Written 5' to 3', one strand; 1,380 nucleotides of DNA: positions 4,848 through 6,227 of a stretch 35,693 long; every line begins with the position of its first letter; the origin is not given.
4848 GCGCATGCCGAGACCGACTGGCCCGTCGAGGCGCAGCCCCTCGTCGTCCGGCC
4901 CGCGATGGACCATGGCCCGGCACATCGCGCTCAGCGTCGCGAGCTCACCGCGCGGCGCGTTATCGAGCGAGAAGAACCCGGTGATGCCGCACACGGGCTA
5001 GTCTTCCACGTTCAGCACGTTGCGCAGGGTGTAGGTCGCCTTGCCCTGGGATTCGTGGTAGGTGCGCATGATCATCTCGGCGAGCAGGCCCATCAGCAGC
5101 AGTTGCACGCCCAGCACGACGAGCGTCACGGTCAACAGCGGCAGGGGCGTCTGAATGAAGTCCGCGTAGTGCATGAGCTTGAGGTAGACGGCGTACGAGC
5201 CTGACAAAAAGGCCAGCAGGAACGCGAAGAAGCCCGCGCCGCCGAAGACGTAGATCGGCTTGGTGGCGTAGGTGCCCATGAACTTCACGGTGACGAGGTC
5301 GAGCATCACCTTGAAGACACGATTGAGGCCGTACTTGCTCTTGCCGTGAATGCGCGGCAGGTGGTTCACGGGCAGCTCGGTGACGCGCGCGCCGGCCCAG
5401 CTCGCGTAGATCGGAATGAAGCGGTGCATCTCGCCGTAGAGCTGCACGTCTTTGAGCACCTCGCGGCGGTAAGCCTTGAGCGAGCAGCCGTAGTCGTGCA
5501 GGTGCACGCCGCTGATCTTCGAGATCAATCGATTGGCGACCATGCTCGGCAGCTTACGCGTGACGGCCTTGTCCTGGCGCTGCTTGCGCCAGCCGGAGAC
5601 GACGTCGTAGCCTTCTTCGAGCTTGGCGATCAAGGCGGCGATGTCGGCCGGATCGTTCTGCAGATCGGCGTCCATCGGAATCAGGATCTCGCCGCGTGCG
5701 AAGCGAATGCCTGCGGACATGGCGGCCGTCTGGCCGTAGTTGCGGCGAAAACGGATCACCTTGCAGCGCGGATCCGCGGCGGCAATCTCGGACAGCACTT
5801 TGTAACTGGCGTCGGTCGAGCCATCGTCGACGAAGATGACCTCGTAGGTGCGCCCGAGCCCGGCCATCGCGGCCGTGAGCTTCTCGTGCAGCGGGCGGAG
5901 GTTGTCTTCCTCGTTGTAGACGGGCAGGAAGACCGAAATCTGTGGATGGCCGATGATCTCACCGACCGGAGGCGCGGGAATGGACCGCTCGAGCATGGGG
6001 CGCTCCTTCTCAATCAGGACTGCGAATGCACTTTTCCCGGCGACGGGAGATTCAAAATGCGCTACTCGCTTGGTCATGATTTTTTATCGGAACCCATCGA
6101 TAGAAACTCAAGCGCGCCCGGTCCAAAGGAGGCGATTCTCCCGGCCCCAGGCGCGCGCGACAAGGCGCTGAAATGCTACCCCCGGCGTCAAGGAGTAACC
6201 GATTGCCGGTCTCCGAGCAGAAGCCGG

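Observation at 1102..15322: Divergent envelope-glycan locus pairing a lipid-carrier sugar-activation module with four GT-C-like membrane proteins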

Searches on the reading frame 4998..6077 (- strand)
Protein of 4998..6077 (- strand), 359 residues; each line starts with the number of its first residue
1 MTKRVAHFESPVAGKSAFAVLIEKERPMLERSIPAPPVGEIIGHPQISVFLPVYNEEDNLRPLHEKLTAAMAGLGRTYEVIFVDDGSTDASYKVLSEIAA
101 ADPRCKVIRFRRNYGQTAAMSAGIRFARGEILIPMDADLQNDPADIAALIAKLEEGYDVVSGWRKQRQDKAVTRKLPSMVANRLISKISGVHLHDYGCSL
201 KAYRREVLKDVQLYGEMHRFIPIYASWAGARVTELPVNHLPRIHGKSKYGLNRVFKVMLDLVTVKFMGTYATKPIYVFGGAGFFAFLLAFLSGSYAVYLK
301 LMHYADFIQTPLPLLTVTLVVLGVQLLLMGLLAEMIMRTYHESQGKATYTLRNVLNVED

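Call 3: search_protein_families(library=pfam, proteins=[window:4998-6077:-], max_evalue=0.01)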
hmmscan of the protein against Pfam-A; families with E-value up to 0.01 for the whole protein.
window:4998-6077:- (359 aa): 3 families
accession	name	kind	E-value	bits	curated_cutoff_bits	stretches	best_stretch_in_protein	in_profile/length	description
PF00535.33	Glycos_transf_2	-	2.6e-37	128.8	23.3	1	48-211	1-167/168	Glycosyl transferase family 2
PF10111.15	Glyco_tranf_2_2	-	8.3e-06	25.9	27.3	1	48-144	1-97/276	Glycosyltransferase like family 2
PF13641.12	Glyco_tranf_2_3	-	6.8e-05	23.4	27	1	45-212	1-175/230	Glycosyltransferase like family 2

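Call 4: search_protein_families(library=ncbifam, proteins=[window:4998-6077:-], max_evalue=0.01)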
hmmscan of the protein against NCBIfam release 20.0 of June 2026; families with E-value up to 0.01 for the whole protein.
window:4998-6077:- (359 aa): 24 families
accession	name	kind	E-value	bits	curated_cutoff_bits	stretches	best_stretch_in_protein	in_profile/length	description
NF007986.1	PRK10714.1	equivalog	2.5e-65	220.6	529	1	46-357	7-314/316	undecaprenyl-phosphate 4-deoxy-4-formamido-L-arabinose transferase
NF047588.1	GlcsyltransPgfSStrep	equivalog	1.3e-45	156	500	1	46-352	2-303/308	glycosyltransferase PgfS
TIGR04182.1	glyco_TIGR04182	equivalog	1.8e-22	80.1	325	1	47-342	2-288/293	S-layer glycoprotein N-glycosyltransferase AglJ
TIGR03937.1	PgaC_IcaA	equivalog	5.1e-18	65.2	422.3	1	41-158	41-155/407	poly-beta-1,6-N-acetyl-D-glucosamine synthase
TIGR03965.1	mycofact_glyco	equivalog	4.8e-13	48.8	280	1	41-155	70-181/467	mycofactocin biosynthesis glycosyltransferase MftF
NF007482.0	PRK10073.1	equivalog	1.5e-12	47.2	423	1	45-150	6-107/334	glycosyltransferase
NF041875.1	EPS_EpsD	equivalog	5.2e-12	45.8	370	1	47-160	1-111/325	exopolysaccharide biosynthesis glycosyltransferase EpsD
NF058614.1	PPMAGASynPpgS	equivalog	6.9e-12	45.3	370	1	50-248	5-205/226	polyprenyl-phospho-N-acetylgalactosaminyl synthase PpgS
TIGR04283.1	glyco_like_mftF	equivalog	7.3e-12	45.3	182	1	47-182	1-126/221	TIGR04283 family arsenosugar biosynthesis glycosyltransferase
NF041391.1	DPhHxTase_Halo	equivalog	2.2e-11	43.2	375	1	53-213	3-155/213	dolichyl-phosphate hexose transferase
TIGR03111.1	glyc2_xrt_Gpos1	hypoth_equivalog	2.3e-10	39.8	363.95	1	41-159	45-162/439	TIGR03111 family XrtG-associated glycosyltransferase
NF047683.1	TeichurnBiosyTuaG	equivalog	4.1e-09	36.5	400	1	44-141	5-99/252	teichuronic acid biosynthesis protein TuaG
NF045692.1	OglycostaseCruG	equivalog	1.2e-08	34.4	600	1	39-161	37-161/386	2'-O-glycosyltransferase CruG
TIGR04242.1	nodulat_NodC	equivalog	1.3e-08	34.2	550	1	44-155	47-158/395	chitooligosaccharide synthase NodC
NF053739.1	GlytfEpsEBac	equivalog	8.2e-08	31.5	450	1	45-138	1-92/265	glycosyltransferase EpsE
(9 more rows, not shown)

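Call 26: find_related_loci(query=window:4998-5996:-, collection=genome_contigs, flank=10000)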
Query window:4998-5996:- (332 aa) in genome_contigs; peptide patterns used: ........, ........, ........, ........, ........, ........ (x = any residue, [..] = any of these).
600 stretches matched a pattern (row limit reached: there are more); 599 encode a relative of the query (tblastn E <= 1e-3); the best 80 are kept; 80 distinct loci.
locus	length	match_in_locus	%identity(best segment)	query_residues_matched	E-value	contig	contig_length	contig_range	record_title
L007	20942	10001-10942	70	18-331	3e-150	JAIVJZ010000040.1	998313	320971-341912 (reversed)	MAG: Acidobacteria bacterium isolate MAG9 MTG9_3, whole genome shotgun sequence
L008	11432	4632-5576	68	18-332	3e-147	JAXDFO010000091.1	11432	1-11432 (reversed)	MAG: Blastocatellia bacterium isolate BP_48 scaffold_1633016, whole genome shotgun sequence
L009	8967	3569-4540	67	3-332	5e-147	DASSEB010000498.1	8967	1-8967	MAG TPA_asm: Pyrinomonadaceae bacterium isolate SMAG_U966 k141_1191639, whole genome shotgun sequence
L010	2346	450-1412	66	18-331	3e-156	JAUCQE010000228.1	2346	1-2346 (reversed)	MAG: Pyrinomonadaceae bacterium isolate Bin_028 k127_366531, whole genome shotgun sequence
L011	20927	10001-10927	67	18-326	6e-144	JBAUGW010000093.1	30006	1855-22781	MAG: Pyrinomonadaceae bacterium isolate MFD03269_ilm_asm_bin25 k127_133406, whole genome shotgun sequence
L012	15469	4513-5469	67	17-332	4e-144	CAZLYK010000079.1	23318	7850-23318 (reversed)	MAG TPA_asm: uncultured Heliobacteriaceae bacterium isolate SRP173033_co3_4 genome assembly, contig: NODE_2499_length_23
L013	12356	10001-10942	68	18-331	7e-143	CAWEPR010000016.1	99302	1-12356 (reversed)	MAG: uncultured Acidobacteriota bacterium isolate MFD01916.bin.2.121 genome assembly, contig: contig_8920, whole genome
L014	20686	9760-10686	68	18-326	6e-143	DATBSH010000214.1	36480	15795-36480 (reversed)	MAG TPA_asm: Pyrinomonadaceae bacterium isolate SMAG_U4152 k141_1651829, whole genome shotgun sequence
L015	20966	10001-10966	65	18-332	2e-142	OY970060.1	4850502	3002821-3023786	MAG: uncultured Acidobacteriota bacterium isolate MFD01916.bin.c.4 genome assembly, chromosome: 1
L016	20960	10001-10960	64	13-332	2e-142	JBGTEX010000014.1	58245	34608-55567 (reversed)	MAG: Pyrinomonadaceae bacterium isolate JTS-RE178 k141_4211949, whole genome shotgun sequence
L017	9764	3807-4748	68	18-328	4e-142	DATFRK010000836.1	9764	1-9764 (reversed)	MAG TPA_asm: Pyrinomonadaceae bacterium isolate SMAG_U9356 k141_4000603, whole genome shotgun sequence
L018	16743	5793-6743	68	18-331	2e-141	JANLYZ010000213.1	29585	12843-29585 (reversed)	MAG: Chloracidobacterium sp. isolate OTE_14_metabat.168 OTE_14_k141_4108143, whole genome shotgun sequence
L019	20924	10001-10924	66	18-326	4e-141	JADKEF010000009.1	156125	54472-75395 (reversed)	MAG: Acidobacteria bacterium isolate OdNW_18-Q3-R42-56_MAXAC.155 tig00010452-10-1557180, whole genome shotgun sequence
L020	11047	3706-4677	67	9-332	8e-141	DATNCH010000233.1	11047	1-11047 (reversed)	MAG TPA_asm: Pyrinomonadaceae bacterium isolate SMAG_U11209 k141_2076869, whole genome shotgun sequence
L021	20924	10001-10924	65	18-326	5e-141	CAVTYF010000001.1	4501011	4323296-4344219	MAG: uncultured Acidobacteriota bacterium isolate MFD04651.bin.2.34 genome assembly, contig: contig_1, whole genome shot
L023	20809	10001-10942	68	18-331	5e-140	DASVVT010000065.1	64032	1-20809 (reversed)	MAG TPA_asm: Pyrinomonadaceae bacterium isolate SMAG_U3350 k141_169343, whole genome shotgun sequence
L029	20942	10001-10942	66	18-331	2e-136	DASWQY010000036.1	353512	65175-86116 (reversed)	MAG TPA_asm: Pyrinomonadaceae bacterium isolate SMAG_U3507 k141_1595664, whole genome shotgun sequence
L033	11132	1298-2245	60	16-331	3e-131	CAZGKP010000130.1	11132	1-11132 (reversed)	MAG TPA_asm: uncultured Candidatus Sumerlaeota bacterium isolate binchicken_co100_147 genome assembly, contig: NODE_9429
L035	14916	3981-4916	58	20-331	2e-125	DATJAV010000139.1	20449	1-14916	MAG TPA_asm: Stellaceae bacterium isolate SMAG_U15337 k141_2561484, whole genome shotgun sequence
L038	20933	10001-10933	56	19-329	3e-124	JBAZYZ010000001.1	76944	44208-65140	MAG: Candidatus Paceibacterota bacterium isolate SO_2017_GW1_94 NODE_1968_length_76944_cov_1.403127_OW334_2017, whole ge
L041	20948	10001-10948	60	16-332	1e-123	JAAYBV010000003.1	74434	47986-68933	MAG: Phycisphaerae bacterium isolate AS06rmzACSIP_359 8493_AS06, whole genome shotgun sequence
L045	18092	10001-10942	57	20-332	1e-121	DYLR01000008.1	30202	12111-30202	MAG TPA_asm: Blastopirellula marina isolate SulCav_AS07-7_47_10 SulCav_AS07_7_1408_length_30202_cov_6_060039, whole geno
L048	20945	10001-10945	57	25-332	5e-121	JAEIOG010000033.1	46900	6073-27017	MAG: Phycisphaerae bacterium isolate MAG24 NODE_691_length_46900_cov_1337.829272, whole genome shotgun sequence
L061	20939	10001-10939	53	18-332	1e-118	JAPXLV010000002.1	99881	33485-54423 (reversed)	MAG: Phycisphaerae bacterium isolate binned_ad_5.28 NODE_176_length_99881_cov_2.518886, whole genome shotgun sequence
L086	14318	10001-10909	54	27-329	3e-114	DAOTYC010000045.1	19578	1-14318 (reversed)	MAG TPA_asm: Anaerolineae bacterium isolate H23_304 k115_511237, whole genome shotgun sequence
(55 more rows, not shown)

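Call 35: search_protein_families(library=pfam, proteins=[L029:2682-3839:+, L029:3893-4852:+, L029:4686-6299:+, L029:6230-7300:+, L029:7376-8359:+, L029:8503-9306:+, L029:9282-9905:+, L029:12583-14157:+, L029:14232-15245:+, L029:15382-17019:+], max_evalue=0.001)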
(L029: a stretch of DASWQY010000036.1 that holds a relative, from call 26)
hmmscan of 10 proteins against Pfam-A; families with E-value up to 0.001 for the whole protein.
L029:2682-3839:+ (385 aa): 10 families
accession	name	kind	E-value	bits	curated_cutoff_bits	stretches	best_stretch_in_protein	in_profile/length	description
PF08241.18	Methyltransf_11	-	2.5e-27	95.8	21.2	1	141-235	1-94/95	Methyltransferase domain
PF13649.12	Methyltransf_25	-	4.3e-25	88.7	27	1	140-232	1-97/97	Methyltransferase domain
PF13847.12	Methyltransf_31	-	5.3e-22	78.5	27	1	137-238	4-111/145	Methyltransferase domain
PF08242.18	Methyltransf_12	-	2.8e-21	76.5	30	1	141-233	1-97/98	Methyltransferase domain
PF13489.12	Methyltransf_23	-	5.3e-16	59.2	27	1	134-247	20-124/164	Methyltransferase domain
PF01209.24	Ubie_methyltran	-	2.8e-11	43.7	20.1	1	129-238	40-153/233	ubiE/COQ5 methyltransferase family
PF02353.26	CMAS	-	2.1e-05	24.4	27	1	136-235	62-163/273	Mycolic acid cyclopropane synthetase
PF05175.20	MTS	-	6.1e-05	23.2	23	1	139-244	34-146/170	Methyltransferase small domain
PF03141.22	Methyltransf_29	-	8.4e-05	21.8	23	1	136-235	117-216/506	Putative S-adenosyl-L-methionine-dependent methyltransferase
PF03291.22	mRNA_G-N7_MeTrfase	-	0.00022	20.9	26.6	1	135-179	60-105/315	mRNA (guanine-N(7))-methyltransferase domain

L029:3893-4852:+ (319 aa): 7 families
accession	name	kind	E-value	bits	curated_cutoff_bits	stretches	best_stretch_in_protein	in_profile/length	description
PF16363.11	GDP_Man_Dehyd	-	4.9e-65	220.6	27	1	5-309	1-331/332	GDP-mannose 4,6 dehydratase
PF01370.27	Epimerase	-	1e-62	212.1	20.9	1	4-247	1-240/240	NAD dependent epimerase/dehydratase family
PF01073.25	3Beta_HSD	-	3.2e-22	79.3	22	1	5-226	1-221/280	3-beta hydroxysteroid dehydrogenase/isomerase family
PF02719.21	Polysacc_synt_2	-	2.2e-17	63.7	20.2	1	4-217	1-201/293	Polysaccharide biosynthesis protein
PF04321.23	RmlD_sub_bind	-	9.6e-17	61.4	27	1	3-244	2-210/287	RmlD substrate binding domain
PF07993.18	NAD_binding_4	-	8.9e-12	45.1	20.1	1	78-224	88-252/258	Male sterility protein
PF08659.16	KR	-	0.00072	20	22.6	0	4-135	3-143/180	KR domain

L029:4686-6299:+ (537 aa): 1 family
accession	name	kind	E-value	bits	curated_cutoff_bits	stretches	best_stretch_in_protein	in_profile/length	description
PF13231.12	PMT_2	-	3.8e-09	37.4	26.1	1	140-297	3-158/160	Dolichyl-phosphate-mannose-protein mannosyltransferase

L029:6230-7300:+ (356 aa): 7 families
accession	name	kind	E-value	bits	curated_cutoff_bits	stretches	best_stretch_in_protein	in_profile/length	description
PF08241.18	Methyltransf_11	-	7.7e-13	49.3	21.2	1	129-220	1-93/95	Methyltransferase domain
PF13649.12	Methyltransf_25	-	1.3e-11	45.4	27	1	128-218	1-97/97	Methyltransferase domain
PF13489.12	Methyltransf_23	-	2.9e-11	43.8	27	1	106-252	4-149/164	Methyltransferase domain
PF13847.12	Methyltransf_31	-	3.8e-09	36.8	27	1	124-221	3-108/145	Methyltransferase domain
PF08003.17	Methyltransf_9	-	1.3e-08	34.7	23.8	1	123-220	114-215/315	Protein of unknown function (DUF1698)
PF08242.18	Methyltransf_12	-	9.1e-08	33.2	30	1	129-220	1-98/98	Methyltransferase domain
PF03966.22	Trm112p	-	9.4e-08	32.3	22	1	24-72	1-40/40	Trm112p-like protein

L029:7376-8359:+ (327 aa): 4 families
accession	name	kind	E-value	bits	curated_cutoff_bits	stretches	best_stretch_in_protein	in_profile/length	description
PF01370.27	Epimerase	-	6.8e-13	49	20.9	1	44-242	2-231/240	NAD dependent epimerase/dehydratase family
PF07993.18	NAD_binding_4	-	1.9e-06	27.7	20.1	0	103-154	87-140/258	Male sterility protein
PF04321.23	RmlD_sub_bind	-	1.2e-05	25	27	1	103-269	50-233/287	RmlD substrate binding domain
PF01073.25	3Beta_HSD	-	1.4e-05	24.7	22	1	94-152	56-117/280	3-beta hydroxysteroid dehydrogenase/isomerase family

L029:8503-9306:+ (267 aa): 8 families
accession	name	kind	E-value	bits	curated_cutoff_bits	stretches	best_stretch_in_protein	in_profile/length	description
PF08241.18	Methyltransf_11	-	2.4e-23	83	21.2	1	67-155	1-94/95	Methyltransferase domain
PF13649.12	Methyltransf_25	-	1.8e-19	70.6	27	1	66-152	1-97/97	Methyltransferase domain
PF13489.12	Methyltransf_23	-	3.2e-17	63.2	27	1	49-195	6-162/164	Methyltransferase domain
PF08242.18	Methyltransf_12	-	2.8e-15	57.3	30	1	67-154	1-98/98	Methyltransferase domain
PF13847.12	Methyltransf_31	-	6.2e-14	52.3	27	1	65-155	6-108/145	Methyltransferase domain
PF01209.24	Ubie_methyltran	-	2.2e-10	40.8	20.1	1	62-156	49-151/233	ubiE/COQ5 methyltransferase family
PF07021.18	MetW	-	6.7e-09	36.1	21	1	64-167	15-117/193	Methionine biosynthesis protein MetW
PF03141.22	Methyltransf_29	-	0.00053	19.1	23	1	64-155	119-216/506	Putative S-adenosyl-L-methionine-dependent methyltransferase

L029:9282-9905:+ (207 aa): 1 family
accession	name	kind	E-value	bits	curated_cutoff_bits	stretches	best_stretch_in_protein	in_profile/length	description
PF05685.18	Uma2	-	1.4e-40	139.1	27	1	32-198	2-170/172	Putative restriction endonuclease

L029:12583-14157:+ (524 aa): 0 families

L029:14232-15245:+ (337 aa): 2 families
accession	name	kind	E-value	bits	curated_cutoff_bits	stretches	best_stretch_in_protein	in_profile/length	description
PF04007.18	DUF354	-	7.1e-44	150.7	22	1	2-300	2-305/349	Protein of unknown function (DUF354)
PF13439.12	Glyco_transf_4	-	1e-05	26.1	28.5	1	17-151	9-160/170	Glycosyltransferase Family 4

L029:15382-17019:+ (545 aa): 2 families
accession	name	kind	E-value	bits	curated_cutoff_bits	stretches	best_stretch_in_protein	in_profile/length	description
PF02397.22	Bac_transf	-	1.2e-65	220.9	27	1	341-539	1-178/179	Bacterial sugar transferase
PF13727.12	CoA_binding_3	-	6.8e-12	46.2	25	1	121-288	4-159/175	CoA-binding domain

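Call 37: search_protein_families(library=pfam, proteins=[L029:4686-6299:+], max_evalue=10)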
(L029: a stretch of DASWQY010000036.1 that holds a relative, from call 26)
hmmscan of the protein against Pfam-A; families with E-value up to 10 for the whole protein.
L029:4686-6299:+ (537 aa): 2 families
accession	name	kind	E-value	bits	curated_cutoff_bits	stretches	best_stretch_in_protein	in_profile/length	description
PF13231.12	PMT_2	-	3.8e-09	37.4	26.1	1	140-297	3-158/160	Dolichyl-phosphate-mannose-protein mannosyltransferase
PF03901.23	Glyco_transf_22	-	1.1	8.8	23.8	1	446-508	271-334/414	Alg9-like mannosyltransferase family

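Call 58: search_protein_families(library=pfam, proteins=[L041:10968-13034:+, L045:10945-12792:+, L048:11060-13405:+, L061:10963-13128:+, L033:4347-7256:+, L035:1303-3912:+, L086:10939-13830:+, L013:5393-6862:+, L023:5873-7315:+, L038:13427-15403:+], max_evalue=0.001)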
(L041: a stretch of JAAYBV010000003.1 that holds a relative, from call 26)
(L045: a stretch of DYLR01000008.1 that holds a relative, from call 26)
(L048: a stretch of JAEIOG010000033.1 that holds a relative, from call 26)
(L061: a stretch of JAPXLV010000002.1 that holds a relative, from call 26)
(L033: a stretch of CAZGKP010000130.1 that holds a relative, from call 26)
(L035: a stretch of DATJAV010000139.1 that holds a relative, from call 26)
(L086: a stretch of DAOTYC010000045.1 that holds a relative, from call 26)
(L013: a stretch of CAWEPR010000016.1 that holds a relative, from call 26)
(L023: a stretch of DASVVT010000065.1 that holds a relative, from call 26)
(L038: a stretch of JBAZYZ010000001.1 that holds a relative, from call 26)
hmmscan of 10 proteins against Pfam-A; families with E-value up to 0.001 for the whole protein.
L041:10968-13034:+ (688 aa): 1 family
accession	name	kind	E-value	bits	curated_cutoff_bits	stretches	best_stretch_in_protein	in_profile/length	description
PF13231.12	PMT_2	-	2.4e-07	31.5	26.1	1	97-250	12-160/160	Dolichyl-phosphate-mannose-protein mannosyltransferase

L045:10945-12792:+ (615 aa): 1 family
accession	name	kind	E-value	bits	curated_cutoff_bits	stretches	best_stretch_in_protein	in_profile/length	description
PF13231.12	PMT_2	-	5.2e-09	37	26.1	1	93-246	12-160/160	Dolichyl-phosphate-mannose-protein mannosyltransferase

L048:11060-13405:+ (781 aa): 1 family
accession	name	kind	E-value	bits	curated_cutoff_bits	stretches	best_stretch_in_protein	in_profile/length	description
PF13231.12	PMT_2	-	5.3e-06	27.2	26.1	1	91-248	11-160/160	Dolichyl-phosphate-mannose-protein mannosyltransferase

L061:10963-13128:+ (721 aa): 2 families
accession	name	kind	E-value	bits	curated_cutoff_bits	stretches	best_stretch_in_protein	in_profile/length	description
PF13231.12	PMT_2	-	2.1e-10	41.5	26.1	1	94-248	12-158/160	Dolichyl-phosphate-mannose-protein mannosyltransferase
PF20237.3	DUF6594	-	0.00049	20.5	30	0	124-191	165-232/238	Family of unknown function (DUF6594)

L033:4347-7256:+ (969 aa): 1 family
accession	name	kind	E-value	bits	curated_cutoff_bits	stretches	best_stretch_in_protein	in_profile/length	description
PF13231.12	PMT_2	-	2.2e-09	38.1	26.1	1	80-220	6-141/160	Dolichyl-phosphate-mannose-protein mannosyltransferase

L035:1303-3912:+ (869 aa): 0 families

L086:10939-13830:+ (963 aa): 1 family
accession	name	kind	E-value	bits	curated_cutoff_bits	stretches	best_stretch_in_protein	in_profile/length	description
PF13231.12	PMT_2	-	3.2e-15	57.1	26.1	1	78-243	2-159/160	Dolichyl-phosphate-mannose-protein mannosyltransferase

L013:5393-6862:+ (489 aa): 1 family
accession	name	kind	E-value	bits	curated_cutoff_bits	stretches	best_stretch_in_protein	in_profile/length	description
PF13231.12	PMT_2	-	7.5e-05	23.4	26.1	1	98-256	3-159/160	Dolichyl-phosphate-mannose-protein mannosyltransferase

L023:5873-7315:+ (480 aa): 1 family
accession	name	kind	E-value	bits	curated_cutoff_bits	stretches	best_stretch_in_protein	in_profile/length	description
PF13231.12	PMT_2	-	1.9e-09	38.4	26.1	1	90-247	3-157/160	Dolichyl-phosphate-mannose-protein mannosyltransferase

L038:13427-15403:+ (658 aa): 0 families

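Call 66: search_solved_structures(query=window:4998-5996:-, max_evalue=0.00001)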
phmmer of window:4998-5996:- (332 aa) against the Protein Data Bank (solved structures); distinct sequences matched with E-value up to 0.00001: 14.
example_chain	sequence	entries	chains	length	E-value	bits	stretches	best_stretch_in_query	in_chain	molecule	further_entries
9hwj_A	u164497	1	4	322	7.8e-57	196.3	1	18-328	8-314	Undecaprenyl-phosphate 4-deoxy-4-formamido-L-arabinose transferase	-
9bhc_C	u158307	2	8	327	3.4e-56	194.2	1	19-329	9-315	Undecaprenyl-phosphate 4-deoxy-4-formamido-L-arabinose transferase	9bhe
8vxh_A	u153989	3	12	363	4.6e-56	193.8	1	19-329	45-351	Undecaprenyl-phosphate 4-deoxy-4-formamido-L-arabinose transferase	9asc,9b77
5eke_A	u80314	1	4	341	2.3e-41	145.5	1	19-327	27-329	Uncharacterized glycosyltransferase sll0501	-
5ekp_C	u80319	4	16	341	3.1e-41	145.1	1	19-327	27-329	Uncharacterized glycosyltransferase sll0501 | Glycosyltransferase sll0501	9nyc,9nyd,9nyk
9nye_A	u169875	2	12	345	3.2e-41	145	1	19-327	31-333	Glycosyltransferase sll0501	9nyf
5mlz_A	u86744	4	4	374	4.5e-20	75.5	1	19-234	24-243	Dolichol monophosphate mannose synthase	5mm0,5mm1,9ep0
5hea_A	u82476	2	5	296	9.4e-09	38.4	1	20-111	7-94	Putative glycosyltransferase (GalT1)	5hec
2z87_A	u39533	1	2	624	1.6e-08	37.6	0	18-117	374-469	Chondroitin synthase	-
2z86_A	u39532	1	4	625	1.6e-08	37.6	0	18-117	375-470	Chondroitin synthase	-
3bcv_A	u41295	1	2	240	7.5e-07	32.1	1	18-114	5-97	Putative glycosyltransferase protein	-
6p61_A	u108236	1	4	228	2.2e-06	30.6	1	18-114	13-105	Glycosyltransferase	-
8bz8_A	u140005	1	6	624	6.3e-06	29.1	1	19-135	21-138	Glycosyltransferase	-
8bz4_A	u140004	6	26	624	6.3e-06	29.1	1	19-135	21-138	Glycosyltransferase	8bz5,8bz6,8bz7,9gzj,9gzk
